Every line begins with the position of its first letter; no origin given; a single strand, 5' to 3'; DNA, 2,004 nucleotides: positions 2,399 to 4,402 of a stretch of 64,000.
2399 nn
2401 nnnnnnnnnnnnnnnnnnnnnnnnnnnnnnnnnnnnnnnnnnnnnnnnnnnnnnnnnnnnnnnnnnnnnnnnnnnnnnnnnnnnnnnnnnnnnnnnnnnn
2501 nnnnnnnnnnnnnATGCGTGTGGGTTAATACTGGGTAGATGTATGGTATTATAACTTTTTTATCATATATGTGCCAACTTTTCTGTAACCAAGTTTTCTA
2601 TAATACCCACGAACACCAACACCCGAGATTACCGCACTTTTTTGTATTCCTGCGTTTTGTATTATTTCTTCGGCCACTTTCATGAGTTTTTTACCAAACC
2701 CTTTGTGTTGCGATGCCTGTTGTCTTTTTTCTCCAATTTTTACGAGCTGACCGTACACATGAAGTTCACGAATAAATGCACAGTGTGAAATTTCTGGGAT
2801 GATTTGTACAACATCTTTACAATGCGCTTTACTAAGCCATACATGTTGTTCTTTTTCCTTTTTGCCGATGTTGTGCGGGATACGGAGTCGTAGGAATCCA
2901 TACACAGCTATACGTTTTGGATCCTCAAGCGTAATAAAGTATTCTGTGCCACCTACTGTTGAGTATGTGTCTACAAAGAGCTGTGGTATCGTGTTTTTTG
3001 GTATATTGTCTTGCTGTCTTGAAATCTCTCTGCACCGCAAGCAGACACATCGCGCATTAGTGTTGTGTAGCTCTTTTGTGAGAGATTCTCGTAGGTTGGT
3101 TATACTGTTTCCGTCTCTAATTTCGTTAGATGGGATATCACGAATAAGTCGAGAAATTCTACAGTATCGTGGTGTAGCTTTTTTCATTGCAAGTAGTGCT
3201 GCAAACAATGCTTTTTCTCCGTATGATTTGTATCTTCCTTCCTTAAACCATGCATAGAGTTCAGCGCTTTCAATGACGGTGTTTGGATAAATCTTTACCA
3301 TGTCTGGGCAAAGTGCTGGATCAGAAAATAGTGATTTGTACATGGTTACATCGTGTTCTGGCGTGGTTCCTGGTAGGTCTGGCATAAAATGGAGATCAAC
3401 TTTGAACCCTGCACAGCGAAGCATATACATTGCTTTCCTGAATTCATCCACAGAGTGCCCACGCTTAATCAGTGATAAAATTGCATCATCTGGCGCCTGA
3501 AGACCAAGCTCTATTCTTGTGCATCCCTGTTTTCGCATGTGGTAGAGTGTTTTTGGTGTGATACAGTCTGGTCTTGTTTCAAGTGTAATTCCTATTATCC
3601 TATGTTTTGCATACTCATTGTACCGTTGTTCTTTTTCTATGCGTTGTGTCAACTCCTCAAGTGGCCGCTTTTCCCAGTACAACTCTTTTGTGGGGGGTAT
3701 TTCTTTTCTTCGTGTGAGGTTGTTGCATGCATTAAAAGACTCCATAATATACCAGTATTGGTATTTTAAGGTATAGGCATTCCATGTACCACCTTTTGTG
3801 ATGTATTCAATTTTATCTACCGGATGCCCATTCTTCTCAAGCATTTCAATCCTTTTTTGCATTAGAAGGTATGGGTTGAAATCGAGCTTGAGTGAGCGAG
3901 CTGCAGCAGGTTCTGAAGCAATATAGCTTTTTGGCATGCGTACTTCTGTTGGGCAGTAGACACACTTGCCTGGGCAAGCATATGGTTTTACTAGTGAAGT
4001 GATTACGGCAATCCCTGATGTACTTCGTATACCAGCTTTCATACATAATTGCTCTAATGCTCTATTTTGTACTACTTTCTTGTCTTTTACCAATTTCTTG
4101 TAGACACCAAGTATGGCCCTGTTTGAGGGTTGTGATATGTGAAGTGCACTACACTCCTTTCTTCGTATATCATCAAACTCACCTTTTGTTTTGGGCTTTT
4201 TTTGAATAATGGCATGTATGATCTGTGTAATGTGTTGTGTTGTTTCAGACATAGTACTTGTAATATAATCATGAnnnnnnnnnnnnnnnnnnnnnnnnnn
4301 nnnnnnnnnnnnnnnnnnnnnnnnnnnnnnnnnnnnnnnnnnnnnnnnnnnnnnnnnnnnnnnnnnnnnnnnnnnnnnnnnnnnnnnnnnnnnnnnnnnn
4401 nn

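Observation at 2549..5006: Divergent Elp3 / Trm9 gene pair: a eukaryote/archaea-type mcm5U34 wobble-modification module in a bacterium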

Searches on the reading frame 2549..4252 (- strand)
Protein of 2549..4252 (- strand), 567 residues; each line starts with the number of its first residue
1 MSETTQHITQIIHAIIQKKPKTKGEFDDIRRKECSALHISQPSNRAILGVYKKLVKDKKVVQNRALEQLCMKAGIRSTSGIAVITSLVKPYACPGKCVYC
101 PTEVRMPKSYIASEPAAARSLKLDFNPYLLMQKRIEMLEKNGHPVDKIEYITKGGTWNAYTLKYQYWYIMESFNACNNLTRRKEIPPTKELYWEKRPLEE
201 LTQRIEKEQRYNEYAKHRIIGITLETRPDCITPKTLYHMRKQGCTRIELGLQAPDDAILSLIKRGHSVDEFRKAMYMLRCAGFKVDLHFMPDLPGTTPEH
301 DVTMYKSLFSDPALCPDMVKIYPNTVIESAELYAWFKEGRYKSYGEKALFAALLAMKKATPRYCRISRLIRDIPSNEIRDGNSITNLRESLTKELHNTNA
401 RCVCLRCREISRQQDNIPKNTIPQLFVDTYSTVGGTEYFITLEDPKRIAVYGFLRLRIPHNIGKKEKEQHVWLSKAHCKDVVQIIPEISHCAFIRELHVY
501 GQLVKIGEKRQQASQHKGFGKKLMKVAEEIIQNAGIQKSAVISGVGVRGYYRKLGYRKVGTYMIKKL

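Call 3: search_protein_families(library=pfam, proteins=[window:2549-4252:-], max_evalue=0.01)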
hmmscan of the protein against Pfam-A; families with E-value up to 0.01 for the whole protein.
window:2549-4252:- (567 aa): 5 families
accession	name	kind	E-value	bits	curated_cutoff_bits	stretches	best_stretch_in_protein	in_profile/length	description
PF04055.27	Radical_SAM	-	4.5e-15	56.6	29.5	1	92-300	6-158/166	Radical SAM superfamily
PF16199.10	Radical_SAM_C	-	2.8e-13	50.2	31.9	1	316-395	1-83/85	Radical_SAM C-terminal domain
PF00583.31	Acetyltransf_1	-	0.00052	20.7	20.7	0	513-556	70-116/116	Acetyltransferase (GNAT) family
PF13673.13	Acetyltransf_10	-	0.00069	20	23.6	1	513-561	62-112/128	Acetyltransferase (GNAT) domain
PF13508.13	Acetyltransf_7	-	0.0025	18.6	27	1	514-557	40-83/84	Acetyltransferase (GNAT) domain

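Call 4: search_protein_families(library=ncbifam, proteins=[window:2549-4252:-], max_evalue=0.01)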
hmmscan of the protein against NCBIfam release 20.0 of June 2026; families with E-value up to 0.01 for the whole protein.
window:2549-4252:- (567 aa): 18 families
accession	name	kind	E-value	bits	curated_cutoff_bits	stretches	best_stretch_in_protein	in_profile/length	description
TIGR01211.1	ELP3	subfamily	5.1e-145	483.9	350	1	11-567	2-522/522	tRNA uridine(34) 5-carboxymethylaminomethyl modification radical SAM/GNAT enzyme Elp3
TIGR01212.1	TIGR01212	equivalog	1.7e-17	63.5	180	1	215-376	105-267/302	tRNA modification radical SAM protein MnmL/YtqA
TIGR03994.1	rSAM_HemZ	equivalog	1.5e-10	40.8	321.4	1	198-342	156-294/401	coproporphyrinogen dehydrogenase HemZ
TIGR04013.1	B12_SAM_MJ_1487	hypoth_equivalog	1.4e-08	34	251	1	225-300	246-322/382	TIGR04013 family B12-binding domain/radical SAM domain-containing protein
NF006060.0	PRK08207.1-3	equivalog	2.7e-08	33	653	1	217-334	238-354/477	coproporphyrinogen III oxidase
TIGR00539.1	hemN_rel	equivalog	9e-08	31.6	205.4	1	217-301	84-169/361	radical SAM family heme chaperone HemW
NF006067.1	PRK08208.1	equivalog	1.3e-07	30.9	380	1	198-333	107-236/427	STM4012 family radical SAM protein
NF006062.0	PRK08207.1-5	equivalog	1.2e-06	27.6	1007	1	215-298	235-320/476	coproporphyrinogen III oxidase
TIGR00538.1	hemN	equivalog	3.2e-05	22.9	324.95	1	192-300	115-219/454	oxygen-independent coproporphyrinogen III oxidase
TIGR03471.1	HpnJ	equivalog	8.4e-05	21.6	577.6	1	219-336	274-393/472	hopanoid biosynthesis associated radical SAM protein HpnJ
NF006063.0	PRK08207.2-1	equivalog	0.00012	20.8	1074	1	209-284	272-348/518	coproporphyrinogen III oxidase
NF006061.0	PRK08207.1-4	equivalog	0.00016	20.6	702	1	216-297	261-344/501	coproporphyrinogen III oxidase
NF004567.0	PRK05904.1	equivalog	0.00017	20.9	355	1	220-290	90-161/353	coproporphyrinogen III oxidase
TIGR02026.1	BchE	equivalog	0.00028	19.9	481.35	1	222-337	274-388/497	magnesium-protoporphyrin IX monomethyl ester anaerobic oxidative cyclase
TIGR04479.1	bcpD_PhpK_rSAM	subfamily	0.0017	16.8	600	1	229-299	327-397/504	PhpK family radical SAM P-methyltransferase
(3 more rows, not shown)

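Call 6: search_solved_structures(query=window:2549-4252:-, max_evalue=0.001, show_alignments=1)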
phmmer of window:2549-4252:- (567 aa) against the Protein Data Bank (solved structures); distinct sequences matched with E-value up to 0.001: 9.
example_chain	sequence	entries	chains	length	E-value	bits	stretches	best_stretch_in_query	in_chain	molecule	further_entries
6ia8_A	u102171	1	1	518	5.1e-102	345.2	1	38-567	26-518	Histone acetyltransferase, ELP3 family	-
6iaz_A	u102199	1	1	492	1.2e-101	343.9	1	62-567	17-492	Histone acetyltransferase, ELP3 family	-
6iad_A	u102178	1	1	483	1.6e-101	343.5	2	202-567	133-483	Histone acetyltransferase, ELP3 family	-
5l7j_A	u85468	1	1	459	3.2e-97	329.3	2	205-566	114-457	ELP3 family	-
6ia6_A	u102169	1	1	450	4.8e-88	299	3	205-459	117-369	ELP3 family, ELP3 family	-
5l7l_A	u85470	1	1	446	5.9e-88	298.7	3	205-459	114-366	ELP3 family, ELP3 family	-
8ptx_C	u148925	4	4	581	2.8e-78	266.8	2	73-457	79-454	Elongator complex protein 3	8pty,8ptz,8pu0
8avg_C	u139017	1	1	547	3.5e-77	263.2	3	204-457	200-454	Elongator complex protein 3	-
6qk7_C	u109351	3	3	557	1.8e-76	260.9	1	74-566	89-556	Elongator complex protein 3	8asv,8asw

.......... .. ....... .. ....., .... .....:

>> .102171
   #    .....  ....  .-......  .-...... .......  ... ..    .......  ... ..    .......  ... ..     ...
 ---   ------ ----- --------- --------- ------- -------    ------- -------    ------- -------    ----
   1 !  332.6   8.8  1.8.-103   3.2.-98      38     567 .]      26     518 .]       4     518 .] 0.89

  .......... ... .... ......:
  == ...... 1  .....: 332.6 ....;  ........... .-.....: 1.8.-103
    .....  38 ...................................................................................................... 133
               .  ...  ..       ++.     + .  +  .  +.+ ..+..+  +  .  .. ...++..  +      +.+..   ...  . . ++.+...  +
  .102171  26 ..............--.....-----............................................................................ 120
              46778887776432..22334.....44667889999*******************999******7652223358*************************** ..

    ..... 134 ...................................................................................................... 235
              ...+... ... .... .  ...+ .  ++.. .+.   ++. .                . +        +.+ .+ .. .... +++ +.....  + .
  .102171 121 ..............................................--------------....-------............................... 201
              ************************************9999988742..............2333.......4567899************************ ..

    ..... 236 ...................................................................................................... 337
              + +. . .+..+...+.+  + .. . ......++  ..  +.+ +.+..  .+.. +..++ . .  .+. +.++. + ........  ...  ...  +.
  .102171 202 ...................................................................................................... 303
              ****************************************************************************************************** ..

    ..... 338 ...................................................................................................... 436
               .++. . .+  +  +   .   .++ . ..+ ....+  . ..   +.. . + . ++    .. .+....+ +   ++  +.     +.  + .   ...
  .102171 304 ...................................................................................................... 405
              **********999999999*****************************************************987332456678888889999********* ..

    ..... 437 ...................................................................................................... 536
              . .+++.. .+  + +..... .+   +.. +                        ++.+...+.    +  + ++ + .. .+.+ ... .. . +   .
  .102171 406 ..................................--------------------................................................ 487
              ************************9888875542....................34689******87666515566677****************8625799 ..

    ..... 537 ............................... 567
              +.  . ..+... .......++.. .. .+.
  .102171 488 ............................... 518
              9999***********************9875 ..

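Call 50: find_related_loci(query=window:2549-4252:-, collection=viral_contigs, flank=5000)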
Query window:2549-4252:- (567 aa) in viral_contigs; peptide patterns used: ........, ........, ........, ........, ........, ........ (x = any residue, [..] = any of these).
17 stretches matched a pattern; 16 encode a relative of the query (tblastn E <= 1e-3); 16 distinct loci.
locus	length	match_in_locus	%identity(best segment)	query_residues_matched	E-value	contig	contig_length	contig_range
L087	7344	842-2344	37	39-567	2e-107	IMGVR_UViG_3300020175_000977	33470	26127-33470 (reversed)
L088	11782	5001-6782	41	41-567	7e-103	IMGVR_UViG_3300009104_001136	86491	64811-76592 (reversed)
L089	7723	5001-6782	41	41-567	5e-102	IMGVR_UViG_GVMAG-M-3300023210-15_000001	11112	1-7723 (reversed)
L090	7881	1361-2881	36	43-567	1e-100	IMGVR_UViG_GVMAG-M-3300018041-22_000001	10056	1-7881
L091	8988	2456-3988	36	43-567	6e-99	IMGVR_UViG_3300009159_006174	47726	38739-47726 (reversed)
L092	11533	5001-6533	36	43-567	6e-99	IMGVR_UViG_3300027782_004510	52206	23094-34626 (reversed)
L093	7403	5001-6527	35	43-565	7e-97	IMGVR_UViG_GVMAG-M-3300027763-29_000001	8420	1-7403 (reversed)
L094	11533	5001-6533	36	43-567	2e-96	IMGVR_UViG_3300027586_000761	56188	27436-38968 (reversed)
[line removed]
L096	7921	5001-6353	38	99-567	2e-95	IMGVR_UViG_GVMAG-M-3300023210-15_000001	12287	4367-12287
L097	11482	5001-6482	36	61-567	2e-93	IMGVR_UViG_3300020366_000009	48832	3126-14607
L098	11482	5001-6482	35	61-567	6e-92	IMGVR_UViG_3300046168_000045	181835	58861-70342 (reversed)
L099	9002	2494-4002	34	91-567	6e-81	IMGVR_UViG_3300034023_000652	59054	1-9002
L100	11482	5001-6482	35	61-567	6e-92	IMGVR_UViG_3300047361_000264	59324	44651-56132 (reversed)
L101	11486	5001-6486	30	43-553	4e-52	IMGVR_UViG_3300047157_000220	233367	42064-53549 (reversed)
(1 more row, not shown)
